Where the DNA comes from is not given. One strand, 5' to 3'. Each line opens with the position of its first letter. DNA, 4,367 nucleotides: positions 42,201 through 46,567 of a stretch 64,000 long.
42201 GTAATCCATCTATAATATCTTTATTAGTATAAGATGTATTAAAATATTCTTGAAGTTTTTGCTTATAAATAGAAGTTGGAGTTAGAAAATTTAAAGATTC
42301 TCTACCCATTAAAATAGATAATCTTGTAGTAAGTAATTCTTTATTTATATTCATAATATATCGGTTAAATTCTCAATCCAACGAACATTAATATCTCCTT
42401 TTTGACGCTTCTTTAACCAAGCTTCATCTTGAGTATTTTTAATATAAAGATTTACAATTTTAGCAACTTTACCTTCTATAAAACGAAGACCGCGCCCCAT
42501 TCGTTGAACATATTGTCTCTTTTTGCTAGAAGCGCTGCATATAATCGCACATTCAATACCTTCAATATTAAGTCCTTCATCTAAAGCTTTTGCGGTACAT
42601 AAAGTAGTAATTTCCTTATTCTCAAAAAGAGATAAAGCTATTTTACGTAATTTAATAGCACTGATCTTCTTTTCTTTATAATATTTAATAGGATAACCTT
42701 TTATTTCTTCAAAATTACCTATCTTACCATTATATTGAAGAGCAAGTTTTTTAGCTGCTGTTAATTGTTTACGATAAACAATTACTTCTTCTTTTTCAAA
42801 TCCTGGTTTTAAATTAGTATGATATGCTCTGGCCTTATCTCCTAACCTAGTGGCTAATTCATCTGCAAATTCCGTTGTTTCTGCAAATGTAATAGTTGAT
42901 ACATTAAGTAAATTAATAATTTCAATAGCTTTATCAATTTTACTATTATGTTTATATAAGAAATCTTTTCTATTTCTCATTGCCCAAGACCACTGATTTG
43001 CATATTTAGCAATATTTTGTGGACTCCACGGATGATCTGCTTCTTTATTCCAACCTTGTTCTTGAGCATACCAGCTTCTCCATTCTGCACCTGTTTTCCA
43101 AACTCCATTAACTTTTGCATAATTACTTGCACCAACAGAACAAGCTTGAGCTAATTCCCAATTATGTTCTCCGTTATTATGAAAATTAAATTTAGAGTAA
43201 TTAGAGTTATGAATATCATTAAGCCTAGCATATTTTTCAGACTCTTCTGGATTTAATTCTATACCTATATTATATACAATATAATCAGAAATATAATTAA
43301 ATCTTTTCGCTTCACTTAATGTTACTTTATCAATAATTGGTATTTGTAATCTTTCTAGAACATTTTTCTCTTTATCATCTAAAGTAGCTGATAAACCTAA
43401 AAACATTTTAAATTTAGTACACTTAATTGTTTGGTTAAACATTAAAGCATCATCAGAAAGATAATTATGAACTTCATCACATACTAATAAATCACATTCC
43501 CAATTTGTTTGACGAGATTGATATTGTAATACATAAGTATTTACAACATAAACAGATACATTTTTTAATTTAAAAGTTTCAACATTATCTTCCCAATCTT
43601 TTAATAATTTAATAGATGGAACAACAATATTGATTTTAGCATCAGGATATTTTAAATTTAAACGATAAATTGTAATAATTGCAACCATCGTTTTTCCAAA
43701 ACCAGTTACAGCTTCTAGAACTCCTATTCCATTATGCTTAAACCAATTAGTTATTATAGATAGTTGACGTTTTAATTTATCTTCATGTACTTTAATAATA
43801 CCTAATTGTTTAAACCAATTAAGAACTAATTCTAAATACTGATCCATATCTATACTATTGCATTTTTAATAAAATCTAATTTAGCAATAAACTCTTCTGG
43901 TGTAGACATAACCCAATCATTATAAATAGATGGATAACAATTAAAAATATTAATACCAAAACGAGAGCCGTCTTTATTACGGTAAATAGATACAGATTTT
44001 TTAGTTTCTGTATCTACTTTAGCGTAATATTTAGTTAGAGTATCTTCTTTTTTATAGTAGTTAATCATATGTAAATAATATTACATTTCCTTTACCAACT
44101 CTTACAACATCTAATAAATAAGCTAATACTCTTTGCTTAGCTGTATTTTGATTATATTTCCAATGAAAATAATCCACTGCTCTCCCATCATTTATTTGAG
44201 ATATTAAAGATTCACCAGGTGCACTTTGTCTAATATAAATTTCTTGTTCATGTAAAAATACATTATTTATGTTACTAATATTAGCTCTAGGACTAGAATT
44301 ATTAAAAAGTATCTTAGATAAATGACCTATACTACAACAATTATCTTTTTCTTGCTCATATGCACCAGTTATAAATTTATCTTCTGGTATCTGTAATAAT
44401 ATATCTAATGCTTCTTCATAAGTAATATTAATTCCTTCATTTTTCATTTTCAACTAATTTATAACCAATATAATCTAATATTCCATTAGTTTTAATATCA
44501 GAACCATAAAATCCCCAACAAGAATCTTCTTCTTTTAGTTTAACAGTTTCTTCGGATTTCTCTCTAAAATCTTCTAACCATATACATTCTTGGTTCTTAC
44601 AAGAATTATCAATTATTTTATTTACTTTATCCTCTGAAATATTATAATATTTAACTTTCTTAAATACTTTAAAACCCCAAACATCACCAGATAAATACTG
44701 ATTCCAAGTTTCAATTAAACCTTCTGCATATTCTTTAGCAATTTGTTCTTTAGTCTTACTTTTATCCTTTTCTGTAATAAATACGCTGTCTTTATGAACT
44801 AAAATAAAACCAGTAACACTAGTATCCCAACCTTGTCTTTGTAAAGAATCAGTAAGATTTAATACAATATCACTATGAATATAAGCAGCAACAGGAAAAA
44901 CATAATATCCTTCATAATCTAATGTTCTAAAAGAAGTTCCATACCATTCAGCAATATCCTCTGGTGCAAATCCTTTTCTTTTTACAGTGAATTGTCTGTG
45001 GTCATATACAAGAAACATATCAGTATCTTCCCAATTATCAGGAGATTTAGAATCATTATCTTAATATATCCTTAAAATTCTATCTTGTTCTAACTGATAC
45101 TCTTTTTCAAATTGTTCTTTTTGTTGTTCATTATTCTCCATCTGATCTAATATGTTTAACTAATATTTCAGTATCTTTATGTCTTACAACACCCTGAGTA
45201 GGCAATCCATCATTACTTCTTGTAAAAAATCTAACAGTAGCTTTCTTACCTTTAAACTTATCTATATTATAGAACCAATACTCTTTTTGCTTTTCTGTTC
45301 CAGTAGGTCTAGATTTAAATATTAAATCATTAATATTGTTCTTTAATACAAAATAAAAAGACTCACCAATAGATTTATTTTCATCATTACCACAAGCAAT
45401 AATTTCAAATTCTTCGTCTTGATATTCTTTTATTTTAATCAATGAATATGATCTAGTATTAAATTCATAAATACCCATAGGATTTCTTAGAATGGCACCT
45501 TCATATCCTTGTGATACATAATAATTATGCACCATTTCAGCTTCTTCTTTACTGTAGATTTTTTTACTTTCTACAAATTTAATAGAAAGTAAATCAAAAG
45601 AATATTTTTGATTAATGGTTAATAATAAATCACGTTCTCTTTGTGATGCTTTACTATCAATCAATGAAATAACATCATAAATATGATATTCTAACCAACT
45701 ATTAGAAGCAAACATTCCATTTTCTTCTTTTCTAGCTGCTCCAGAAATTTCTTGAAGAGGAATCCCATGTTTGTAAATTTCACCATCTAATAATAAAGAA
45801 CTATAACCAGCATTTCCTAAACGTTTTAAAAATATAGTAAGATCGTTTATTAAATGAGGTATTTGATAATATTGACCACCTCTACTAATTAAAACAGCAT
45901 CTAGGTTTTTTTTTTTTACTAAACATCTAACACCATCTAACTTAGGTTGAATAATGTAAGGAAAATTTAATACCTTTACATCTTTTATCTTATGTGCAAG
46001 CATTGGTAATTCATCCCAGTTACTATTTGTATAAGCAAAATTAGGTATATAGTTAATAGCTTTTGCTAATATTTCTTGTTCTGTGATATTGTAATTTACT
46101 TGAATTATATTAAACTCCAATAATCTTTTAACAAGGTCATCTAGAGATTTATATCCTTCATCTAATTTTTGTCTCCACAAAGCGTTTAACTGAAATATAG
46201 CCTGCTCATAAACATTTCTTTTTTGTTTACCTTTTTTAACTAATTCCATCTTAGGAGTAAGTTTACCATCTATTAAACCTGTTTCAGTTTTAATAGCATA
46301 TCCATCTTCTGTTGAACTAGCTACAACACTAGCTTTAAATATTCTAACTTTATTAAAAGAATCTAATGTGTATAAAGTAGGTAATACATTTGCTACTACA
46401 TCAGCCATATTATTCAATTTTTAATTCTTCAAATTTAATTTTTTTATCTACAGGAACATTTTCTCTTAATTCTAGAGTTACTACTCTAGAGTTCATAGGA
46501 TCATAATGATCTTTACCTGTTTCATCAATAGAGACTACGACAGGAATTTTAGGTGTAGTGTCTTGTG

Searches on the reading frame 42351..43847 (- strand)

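Call 22: search_protein_families(library=pfam, proteins=[window:42351-43847:-], max_evalue=0.01)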
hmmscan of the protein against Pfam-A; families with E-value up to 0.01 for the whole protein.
window:42351-43847:- (498 aa): 4 families
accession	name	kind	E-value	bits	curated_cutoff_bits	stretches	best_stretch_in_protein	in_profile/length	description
PF04851.21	ResIII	-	4.8e-15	56.3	22.5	1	28-157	8-163/164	Type III restriction enzyme, res subunit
PF00271.37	Helicase_C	-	5.1e-10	40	23.5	1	384-456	39-109/110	Helicase conserved C-terminal domain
PF00270.35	DEAD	-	7e-09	36.1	26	1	43-99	18-74/167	DEAD/DEAH box helicase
PF16203.11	ERCC3_RAD25_C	-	0.0014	18.5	27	1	404-483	97-183/248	ERCC3/RAD25/XPB C-terminal helicase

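Call 23: search_protein_families(library=phrogs, proteins=[window:42351-43847:-], max_evalue=0.001)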
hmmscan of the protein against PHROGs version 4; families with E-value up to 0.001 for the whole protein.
window:42351-43847:- (498 aa): 3 families
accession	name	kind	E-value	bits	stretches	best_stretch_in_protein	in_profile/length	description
phrog_16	-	DNA, RNA and nucleotide metabolism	3.6e-37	129.1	1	31-474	283-605/986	DNA helicase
phrog_62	-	DNA, RNA and nucleotide metabolism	6.6e-13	48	1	35-155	707-848/1881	DNA helicase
phrog_9690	-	DNA, RNA and nucleotide metabolism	4.4e-09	36.8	1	399-460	198-260/306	DNA helicase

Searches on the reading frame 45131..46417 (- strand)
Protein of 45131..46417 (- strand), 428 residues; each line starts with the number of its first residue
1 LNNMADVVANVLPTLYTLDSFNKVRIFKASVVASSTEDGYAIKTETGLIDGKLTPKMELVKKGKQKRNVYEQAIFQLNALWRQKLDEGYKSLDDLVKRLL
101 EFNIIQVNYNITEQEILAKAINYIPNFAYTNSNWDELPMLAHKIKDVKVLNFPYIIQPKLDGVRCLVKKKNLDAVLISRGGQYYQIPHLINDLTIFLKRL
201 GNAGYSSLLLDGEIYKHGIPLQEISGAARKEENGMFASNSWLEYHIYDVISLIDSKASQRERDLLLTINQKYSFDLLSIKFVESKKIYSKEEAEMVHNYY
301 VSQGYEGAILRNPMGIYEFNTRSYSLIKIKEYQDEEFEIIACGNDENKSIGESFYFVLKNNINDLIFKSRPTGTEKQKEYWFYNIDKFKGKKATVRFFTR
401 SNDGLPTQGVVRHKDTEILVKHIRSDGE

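Call 22: search_protein_families(library=pfam, proteins=[window:45131-46417:-], max_evalue=0.01)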
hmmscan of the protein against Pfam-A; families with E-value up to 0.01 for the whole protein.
window:45131-46417:- (428 aa): 1 family
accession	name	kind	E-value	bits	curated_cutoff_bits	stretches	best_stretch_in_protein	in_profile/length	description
PF01068.26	DNA_ligase_A_M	-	1e-21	78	26.2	1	138-330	1-204/204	ATP dependent DNA ligase domain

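Call 23: search_protein_families(library=phrogs, proteins=[window:45131-46417:-], max_evalue=0.001)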
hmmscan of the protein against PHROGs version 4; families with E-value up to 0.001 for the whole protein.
window:45131-46417:- (428 aa): 1 family
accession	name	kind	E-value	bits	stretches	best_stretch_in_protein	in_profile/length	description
phrog_114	-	DNA, RNA and nucleotide metabolism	5.8e-55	188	1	131-410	216-493/634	ATP-dependent DNA ligase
